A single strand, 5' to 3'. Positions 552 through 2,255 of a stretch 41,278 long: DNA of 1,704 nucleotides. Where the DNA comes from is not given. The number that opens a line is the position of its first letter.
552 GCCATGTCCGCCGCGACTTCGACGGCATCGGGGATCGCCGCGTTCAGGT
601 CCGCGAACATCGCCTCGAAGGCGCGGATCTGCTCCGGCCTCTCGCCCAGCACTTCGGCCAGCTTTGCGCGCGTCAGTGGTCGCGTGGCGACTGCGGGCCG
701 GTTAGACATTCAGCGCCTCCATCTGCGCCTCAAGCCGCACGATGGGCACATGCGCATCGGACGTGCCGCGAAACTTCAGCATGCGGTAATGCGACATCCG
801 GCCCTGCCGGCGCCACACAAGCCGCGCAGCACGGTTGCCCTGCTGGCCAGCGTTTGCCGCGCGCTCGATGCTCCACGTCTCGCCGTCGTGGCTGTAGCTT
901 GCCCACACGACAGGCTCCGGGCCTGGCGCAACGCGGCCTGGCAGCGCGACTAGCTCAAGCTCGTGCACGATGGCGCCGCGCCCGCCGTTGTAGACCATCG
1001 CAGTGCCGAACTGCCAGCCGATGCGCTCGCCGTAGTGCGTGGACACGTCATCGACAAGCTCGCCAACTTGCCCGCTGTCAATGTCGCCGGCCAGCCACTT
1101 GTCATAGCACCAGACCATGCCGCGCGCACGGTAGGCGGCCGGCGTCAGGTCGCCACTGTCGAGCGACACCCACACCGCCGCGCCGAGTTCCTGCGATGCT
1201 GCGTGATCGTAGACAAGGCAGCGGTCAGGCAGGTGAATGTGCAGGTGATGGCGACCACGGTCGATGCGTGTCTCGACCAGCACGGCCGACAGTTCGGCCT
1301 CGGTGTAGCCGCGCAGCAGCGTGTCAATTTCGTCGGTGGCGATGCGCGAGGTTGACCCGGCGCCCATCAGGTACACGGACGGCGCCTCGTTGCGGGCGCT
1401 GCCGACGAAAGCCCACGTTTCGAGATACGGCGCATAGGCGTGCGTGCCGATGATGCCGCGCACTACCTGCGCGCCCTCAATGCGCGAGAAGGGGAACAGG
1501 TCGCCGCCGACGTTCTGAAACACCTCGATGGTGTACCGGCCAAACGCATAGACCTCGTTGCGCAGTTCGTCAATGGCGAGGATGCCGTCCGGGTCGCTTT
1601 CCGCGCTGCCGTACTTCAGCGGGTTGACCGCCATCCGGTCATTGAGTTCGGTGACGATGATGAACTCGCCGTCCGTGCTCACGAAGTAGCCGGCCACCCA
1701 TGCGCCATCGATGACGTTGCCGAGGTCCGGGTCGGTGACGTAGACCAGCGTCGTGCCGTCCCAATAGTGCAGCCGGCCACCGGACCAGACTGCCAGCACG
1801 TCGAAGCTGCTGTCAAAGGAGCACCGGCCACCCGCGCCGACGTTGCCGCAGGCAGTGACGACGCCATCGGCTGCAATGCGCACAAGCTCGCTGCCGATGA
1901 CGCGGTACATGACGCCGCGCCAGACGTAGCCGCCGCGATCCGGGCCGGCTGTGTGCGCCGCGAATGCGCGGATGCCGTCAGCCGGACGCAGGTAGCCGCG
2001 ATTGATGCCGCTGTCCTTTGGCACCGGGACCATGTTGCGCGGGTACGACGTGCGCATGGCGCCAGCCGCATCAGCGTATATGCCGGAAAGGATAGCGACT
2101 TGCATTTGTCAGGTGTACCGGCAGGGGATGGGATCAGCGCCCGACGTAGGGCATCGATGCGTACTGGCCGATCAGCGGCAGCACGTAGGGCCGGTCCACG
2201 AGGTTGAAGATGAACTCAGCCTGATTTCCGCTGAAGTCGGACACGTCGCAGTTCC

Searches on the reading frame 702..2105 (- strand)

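Call 11: search_protein_families(library=pfam, proteins=[window:702-2105:-], max_evalue=0.01)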
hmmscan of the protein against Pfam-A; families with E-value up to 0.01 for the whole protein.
window:702-2105:- (467 aa): 1 family
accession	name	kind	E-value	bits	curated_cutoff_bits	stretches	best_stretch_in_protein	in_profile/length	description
PF11134.13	Phage_stabilise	-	1.2e-40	140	25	1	2-457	2-463/469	Phage stabilisation protein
